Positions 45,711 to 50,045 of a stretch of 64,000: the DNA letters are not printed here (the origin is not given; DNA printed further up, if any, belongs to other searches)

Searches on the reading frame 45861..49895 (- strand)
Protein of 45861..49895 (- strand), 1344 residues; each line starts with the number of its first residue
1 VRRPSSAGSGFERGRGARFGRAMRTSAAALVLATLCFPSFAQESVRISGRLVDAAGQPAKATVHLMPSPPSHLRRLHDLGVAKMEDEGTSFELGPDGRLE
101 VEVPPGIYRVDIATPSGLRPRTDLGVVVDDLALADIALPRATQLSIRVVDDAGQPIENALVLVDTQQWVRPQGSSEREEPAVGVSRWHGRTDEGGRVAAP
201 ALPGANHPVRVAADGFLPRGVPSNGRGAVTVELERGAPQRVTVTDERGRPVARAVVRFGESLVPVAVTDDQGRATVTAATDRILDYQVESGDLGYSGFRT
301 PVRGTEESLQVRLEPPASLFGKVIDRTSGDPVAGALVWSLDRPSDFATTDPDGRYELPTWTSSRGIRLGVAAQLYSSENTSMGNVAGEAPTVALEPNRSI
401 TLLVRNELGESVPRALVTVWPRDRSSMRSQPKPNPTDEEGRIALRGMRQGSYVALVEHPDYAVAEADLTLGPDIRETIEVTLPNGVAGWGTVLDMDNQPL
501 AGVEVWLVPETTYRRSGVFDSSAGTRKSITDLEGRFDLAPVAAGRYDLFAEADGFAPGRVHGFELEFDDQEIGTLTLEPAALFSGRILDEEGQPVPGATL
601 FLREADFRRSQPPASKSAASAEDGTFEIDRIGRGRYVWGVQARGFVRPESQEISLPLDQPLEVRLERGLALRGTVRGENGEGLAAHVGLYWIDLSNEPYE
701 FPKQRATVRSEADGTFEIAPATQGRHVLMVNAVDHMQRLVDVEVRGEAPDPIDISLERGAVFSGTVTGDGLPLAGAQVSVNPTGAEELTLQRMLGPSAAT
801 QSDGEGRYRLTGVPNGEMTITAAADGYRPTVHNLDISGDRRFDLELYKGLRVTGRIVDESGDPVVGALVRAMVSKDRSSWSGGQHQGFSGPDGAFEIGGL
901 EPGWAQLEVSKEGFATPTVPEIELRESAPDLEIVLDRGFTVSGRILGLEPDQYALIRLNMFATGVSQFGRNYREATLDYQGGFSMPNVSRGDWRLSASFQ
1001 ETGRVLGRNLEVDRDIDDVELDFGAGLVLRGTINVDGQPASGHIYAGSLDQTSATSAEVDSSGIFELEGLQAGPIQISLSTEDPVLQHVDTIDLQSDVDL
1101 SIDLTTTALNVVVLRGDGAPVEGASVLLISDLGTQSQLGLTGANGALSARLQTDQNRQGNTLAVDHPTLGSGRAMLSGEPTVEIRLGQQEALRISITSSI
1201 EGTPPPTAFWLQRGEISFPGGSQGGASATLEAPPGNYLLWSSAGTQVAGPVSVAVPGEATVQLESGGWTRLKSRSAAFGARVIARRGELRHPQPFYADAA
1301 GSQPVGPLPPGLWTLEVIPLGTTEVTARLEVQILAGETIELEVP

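Call 9: search_protein_families(library=pfam, proteins=[window:45861-49895:-], max_evalue=0.01)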
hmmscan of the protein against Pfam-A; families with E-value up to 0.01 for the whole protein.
window:45861-49895:- (1344 aa): 15 families
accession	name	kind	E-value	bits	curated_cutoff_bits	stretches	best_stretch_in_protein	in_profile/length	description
PF13620.12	CarboxypepD_reg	-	2.1e-90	297.6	32.3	7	852-930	2-76/82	Carboxypeptidase regulatory-like domain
PF13715.12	CarbopepD_reg_2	-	3.6e-31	107.5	32.2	2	764-844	3-72/88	CarboxypepD_reg-like domain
PF02369.22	Big_1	-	5.6e-18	65.3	34.9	1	240-288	22-76/93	Bacterial Ig-like domain (group 1)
PF10670.15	DUF4198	-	1.2e-14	55.4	34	0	756-810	143-193/209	Domain of unknown function (DUF4198)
PF24107.1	DUF7382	-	8.4e-09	35.6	27.4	0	135-164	13-42/65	Domain of unknown function (DUF7382)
PF20598.4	DUF6795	-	9.6e-09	35.9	27.4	0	763-811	2-44/103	Domain of unknown function (DUF6795)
PF00775.27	Dioxygenase_C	-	4.1e-08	33.3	27.3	0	581-606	30-55/182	Dioxygenase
PF07210.18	DUF1416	-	1.5e-07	31.7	23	0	1020-1062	13-54/97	Protein of unknown function (DUF1416)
PF15976.11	CooC_C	-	4.7e-07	30.2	29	0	489-526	20-58/93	CS1-pili formation C-terminal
PF09430.16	EMC7_beta-sandw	-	5.3e-07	30.3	26.6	0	707-745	22-60/122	ER membrane protein complex subunit 7, beta-sandwich domain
PF17789.7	MG4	-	1.7e-06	28.6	24.7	0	1110-1164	19-73/95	Macroglobulin domain MG4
PF17802.7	SpaA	-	7.2e-06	26.5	23.1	0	589-637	9-55/91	Prealbumin-like fold domain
PF14686.12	fn3_3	-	0.00012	22.2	24.4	0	975-997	29-51/75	Polysaccharide lyase family 4, domain II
PF17210.9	SdrD_B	-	0.0012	19.5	29.7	0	798-833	40-76/112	SdrD B-like domain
PF25020.1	TTR_TEN1-4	-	0.0014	19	27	0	490-520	11-46/86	Teneurin TTR-like domain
